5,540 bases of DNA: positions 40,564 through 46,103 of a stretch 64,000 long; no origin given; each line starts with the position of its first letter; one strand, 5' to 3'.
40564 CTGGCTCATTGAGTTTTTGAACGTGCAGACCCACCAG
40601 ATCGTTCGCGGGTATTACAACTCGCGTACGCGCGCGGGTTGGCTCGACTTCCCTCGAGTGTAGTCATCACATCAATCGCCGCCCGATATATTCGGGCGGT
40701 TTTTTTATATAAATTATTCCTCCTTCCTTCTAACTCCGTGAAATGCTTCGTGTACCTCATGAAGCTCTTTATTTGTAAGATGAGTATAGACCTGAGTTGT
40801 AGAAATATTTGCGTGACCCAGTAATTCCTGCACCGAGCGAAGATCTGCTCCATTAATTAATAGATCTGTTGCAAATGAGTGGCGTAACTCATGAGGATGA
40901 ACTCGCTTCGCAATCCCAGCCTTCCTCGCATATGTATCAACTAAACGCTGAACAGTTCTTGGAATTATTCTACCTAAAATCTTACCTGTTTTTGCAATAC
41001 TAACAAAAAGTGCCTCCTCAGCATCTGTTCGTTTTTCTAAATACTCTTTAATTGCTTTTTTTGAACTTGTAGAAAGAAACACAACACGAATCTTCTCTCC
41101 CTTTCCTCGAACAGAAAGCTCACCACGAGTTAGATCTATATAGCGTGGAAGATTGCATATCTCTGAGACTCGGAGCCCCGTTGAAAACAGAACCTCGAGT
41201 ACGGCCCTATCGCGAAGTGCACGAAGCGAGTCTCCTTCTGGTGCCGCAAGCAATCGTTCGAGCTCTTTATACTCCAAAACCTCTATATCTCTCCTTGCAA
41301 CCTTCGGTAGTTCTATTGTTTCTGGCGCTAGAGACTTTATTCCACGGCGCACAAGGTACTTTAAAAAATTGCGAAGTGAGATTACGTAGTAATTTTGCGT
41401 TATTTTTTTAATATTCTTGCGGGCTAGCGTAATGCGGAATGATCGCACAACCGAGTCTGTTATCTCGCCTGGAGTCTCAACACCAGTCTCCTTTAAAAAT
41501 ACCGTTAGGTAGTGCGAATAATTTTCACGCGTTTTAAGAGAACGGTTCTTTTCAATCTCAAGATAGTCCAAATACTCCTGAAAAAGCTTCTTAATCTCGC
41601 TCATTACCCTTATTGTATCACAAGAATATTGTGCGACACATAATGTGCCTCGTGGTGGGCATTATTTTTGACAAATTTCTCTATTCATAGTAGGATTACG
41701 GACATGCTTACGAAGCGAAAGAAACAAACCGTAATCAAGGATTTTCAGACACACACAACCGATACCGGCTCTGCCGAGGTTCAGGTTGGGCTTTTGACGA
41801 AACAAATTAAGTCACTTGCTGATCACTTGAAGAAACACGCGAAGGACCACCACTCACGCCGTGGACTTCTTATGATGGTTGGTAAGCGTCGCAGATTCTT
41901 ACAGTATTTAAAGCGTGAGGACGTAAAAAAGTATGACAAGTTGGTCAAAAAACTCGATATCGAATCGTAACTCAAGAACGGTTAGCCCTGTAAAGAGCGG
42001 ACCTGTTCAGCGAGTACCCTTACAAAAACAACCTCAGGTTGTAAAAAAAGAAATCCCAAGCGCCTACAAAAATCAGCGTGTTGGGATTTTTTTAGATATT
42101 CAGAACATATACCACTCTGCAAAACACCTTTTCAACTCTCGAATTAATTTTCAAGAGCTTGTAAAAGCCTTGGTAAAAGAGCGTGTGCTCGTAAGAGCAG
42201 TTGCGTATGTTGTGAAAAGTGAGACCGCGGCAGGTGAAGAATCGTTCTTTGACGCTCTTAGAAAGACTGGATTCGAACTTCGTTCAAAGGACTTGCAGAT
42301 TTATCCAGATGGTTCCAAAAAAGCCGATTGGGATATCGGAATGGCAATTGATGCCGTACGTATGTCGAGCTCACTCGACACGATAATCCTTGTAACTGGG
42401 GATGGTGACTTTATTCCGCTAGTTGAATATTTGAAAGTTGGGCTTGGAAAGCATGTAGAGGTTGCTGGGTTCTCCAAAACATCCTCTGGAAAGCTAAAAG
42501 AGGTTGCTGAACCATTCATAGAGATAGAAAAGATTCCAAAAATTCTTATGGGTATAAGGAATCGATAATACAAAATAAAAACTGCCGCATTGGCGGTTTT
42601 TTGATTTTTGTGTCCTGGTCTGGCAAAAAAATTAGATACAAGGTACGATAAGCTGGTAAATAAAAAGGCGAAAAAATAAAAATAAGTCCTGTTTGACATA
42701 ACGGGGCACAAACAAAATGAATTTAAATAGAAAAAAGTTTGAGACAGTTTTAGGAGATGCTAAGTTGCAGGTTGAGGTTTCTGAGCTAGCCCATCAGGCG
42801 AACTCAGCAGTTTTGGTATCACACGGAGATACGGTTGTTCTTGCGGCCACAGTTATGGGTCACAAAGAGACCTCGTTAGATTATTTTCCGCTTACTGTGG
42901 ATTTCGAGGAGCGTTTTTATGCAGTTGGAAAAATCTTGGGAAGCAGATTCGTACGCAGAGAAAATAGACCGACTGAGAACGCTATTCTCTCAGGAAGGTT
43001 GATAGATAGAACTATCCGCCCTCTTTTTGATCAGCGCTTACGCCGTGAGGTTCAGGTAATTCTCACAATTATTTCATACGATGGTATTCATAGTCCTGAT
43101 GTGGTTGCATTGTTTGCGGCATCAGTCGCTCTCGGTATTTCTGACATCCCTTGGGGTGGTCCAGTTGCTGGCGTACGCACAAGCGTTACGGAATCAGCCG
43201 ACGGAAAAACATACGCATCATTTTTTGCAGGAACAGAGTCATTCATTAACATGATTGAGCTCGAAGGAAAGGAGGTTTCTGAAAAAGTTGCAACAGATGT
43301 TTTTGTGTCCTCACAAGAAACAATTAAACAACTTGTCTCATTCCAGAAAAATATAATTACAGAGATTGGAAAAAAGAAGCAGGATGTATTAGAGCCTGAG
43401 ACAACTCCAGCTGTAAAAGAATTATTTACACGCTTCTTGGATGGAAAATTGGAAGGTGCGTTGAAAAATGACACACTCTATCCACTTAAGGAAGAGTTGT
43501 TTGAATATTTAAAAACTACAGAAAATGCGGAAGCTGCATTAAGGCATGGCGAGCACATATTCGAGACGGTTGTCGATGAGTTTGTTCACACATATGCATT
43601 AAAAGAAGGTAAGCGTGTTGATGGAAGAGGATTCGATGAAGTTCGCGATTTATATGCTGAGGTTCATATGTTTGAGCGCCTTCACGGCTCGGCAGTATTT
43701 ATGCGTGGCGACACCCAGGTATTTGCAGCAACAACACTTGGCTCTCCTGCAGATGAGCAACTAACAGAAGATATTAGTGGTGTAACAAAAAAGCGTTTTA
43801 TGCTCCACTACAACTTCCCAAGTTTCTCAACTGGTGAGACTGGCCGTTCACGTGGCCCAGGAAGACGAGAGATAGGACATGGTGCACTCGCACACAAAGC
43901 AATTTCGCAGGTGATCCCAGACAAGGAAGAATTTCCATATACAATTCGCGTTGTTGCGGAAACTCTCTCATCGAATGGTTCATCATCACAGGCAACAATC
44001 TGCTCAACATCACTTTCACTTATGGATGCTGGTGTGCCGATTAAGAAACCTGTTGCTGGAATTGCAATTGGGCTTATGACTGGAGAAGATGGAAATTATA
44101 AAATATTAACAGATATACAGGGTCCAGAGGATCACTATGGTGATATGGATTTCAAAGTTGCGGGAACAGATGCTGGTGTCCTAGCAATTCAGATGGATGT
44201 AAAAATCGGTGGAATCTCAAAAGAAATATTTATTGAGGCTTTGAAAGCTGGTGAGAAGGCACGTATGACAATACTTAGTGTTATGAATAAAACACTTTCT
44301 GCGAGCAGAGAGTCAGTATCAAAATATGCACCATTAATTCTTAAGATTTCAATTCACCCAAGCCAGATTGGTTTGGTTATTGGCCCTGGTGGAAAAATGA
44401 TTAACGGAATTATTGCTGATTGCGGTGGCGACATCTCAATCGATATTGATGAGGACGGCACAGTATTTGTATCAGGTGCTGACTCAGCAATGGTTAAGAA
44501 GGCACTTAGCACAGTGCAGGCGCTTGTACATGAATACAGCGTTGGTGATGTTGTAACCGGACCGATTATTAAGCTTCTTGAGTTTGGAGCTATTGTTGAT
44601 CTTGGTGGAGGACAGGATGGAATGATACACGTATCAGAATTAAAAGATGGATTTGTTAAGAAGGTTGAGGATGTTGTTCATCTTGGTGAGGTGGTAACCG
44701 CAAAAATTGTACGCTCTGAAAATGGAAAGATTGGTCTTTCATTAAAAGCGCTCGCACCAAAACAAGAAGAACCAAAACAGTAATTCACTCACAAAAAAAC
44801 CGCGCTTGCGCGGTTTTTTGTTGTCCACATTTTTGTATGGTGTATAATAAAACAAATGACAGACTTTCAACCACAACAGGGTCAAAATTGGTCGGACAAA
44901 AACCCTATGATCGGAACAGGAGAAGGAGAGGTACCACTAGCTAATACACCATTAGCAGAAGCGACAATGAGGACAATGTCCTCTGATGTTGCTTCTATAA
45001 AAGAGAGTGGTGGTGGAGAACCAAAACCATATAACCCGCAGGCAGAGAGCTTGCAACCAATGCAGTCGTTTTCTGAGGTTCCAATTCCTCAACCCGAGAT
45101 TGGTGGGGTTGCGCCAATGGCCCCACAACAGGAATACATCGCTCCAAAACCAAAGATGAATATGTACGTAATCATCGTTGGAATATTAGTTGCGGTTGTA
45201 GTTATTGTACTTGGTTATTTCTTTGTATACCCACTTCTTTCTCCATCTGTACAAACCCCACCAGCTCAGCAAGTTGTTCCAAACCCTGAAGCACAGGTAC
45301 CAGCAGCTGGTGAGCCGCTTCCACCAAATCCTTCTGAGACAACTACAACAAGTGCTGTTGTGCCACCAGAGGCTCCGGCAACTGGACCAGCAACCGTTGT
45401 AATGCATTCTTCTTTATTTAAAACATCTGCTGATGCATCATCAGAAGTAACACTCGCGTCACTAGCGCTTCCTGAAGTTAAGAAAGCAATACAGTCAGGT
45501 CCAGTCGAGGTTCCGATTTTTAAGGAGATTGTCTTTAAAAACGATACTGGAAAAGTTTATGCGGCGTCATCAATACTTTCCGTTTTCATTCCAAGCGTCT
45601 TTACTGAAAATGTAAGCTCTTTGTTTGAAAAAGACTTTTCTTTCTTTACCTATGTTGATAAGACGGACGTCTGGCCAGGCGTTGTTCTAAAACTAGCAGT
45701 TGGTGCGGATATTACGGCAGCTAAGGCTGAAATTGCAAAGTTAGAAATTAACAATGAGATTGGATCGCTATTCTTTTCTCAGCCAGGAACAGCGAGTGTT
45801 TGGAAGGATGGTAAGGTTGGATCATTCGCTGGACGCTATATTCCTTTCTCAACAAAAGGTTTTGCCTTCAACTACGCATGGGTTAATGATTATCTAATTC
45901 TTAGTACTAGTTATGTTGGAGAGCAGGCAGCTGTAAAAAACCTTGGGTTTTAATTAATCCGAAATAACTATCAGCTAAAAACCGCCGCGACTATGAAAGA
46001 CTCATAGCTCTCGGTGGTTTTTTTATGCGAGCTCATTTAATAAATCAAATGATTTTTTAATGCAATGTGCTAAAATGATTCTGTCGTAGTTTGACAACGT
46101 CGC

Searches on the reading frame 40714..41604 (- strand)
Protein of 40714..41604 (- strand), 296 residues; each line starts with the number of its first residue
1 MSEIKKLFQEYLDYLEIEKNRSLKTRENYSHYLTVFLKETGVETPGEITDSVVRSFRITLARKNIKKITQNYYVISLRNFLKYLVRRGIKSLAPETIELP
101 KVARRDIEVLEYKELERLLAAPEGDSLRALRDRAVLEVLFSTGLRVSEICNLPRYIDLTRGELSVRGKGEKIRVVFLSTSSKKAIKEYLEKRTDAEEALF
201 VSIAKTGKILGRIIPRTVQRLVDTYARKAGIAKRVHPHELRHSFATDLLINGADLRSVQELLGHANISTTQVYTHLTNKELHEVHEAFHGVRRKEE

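Call 50: search_protein_families(library=pfam, proteins=[window:40714-41604:-], max_evalue=0.00001)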
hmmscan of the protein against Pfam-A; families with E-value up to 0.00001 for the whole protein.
window:40714-41604:- (296 aa): 3 families
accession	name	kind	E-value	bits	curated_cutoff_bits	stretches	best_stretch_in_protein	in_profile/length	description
PF00589.27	Phage_integrase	-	1.3e-43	149.2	27.1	1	109-279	2-171/172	Phage integrase family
PF02899.23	Phage_int_SAM_1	-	7.4e-12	45.8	22.3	1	9-88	2-83/83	Phage integrase, N-terminal SAM-like domain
PF13495.12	Phage_int_SAM_4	-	1.8e-06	28.7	27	1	7-88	1-82/85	Phage integrase, N-terminal SAM-like domain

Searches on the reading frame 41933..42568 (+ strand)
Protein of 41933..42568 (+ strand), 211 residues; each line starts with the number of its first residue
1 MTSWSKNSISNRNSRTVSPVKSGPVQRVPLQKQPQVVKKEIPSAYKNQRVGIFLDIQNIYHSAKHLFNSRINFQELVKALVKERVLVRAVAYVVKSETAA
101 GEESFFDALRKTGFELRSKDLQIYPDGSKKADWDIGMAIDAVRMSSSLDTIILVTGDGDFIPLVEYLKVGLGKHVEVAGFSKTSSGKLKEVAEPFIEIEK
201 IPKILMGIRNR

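Call 50: search_protein_families(library=pfam, proteins=[window:41933-42568:+], max_evalue=0.00001)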
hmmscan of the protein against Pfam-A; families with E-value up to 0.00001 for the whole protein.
window:41933-42568:+ (211 aa): 1 family
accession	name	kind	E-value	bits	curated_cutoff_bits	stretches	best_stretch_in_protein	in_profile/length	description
PF01936.24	NYN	-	9.1e-33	114.2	24.2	1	49-199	1-145/145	NYN domain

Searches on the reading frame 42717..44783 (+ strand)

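Call 72: search_protein_families(library=pfam, proteins=[window:42717-44783:+], max_evalue=0.00001)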
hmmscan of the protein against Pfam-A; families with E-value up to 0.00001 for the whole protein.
window:42717-44783:+ (688 aa): 3 families
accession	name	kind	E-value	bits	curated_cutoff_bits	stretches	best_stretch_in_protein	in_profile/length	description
PF01138.27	RNase_PH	-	7.6e-53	178.8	25.5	2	308-441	1-130/130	3' exoribonuclease family, domain 1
PF00575.29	S1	-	5.5e-11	43.1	22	1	608-675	3-72/74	S1 RNA binding domain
PF00013.35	KH_1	-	2.5e-10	40.4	21.5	1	542-601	2-65/66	KH domain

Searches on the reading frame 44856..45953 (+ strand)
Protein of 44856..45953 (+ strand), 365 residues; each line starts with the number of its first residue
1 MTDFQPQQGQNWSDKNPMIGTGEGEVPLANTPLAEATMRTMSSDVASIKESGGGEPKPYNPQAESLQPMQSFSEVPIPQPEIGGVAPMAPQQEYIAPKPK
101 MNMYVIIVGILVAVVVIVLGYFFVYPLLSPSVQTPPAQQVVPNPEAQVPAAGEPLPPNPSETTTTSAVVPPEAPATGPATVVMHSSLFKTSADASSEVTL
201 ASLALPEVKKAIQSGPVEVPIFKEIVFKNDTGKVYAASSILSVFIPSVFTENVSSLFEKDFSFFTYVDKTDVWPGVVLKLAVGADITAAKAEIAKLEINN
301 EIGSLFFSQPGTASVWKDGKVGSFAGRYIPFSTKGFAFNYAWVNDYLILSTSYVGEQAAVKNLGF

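Call 72: search_protein_families(library=pfam, proteins=[window:44856-45953:+], max_evalue=0.00001)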
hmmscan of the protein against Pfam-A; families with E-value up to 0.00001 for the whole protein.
window:44856-45953:+ (365 aa): 0 families

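Call 90: search_protein_families(library=pfam, proteins=[window:44856-45953:+], max_evalue=0.5)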
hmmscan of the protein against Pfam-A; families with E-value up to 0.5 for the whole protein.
window:44856-45953:+ (365 aa): 1 family
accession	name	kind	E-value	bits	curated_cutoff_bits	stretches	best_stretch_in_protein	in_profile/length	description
PF02163.28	Peptidase_M50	-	0.083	12.7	27.2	1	82-223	56-152/221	Peptidase family M50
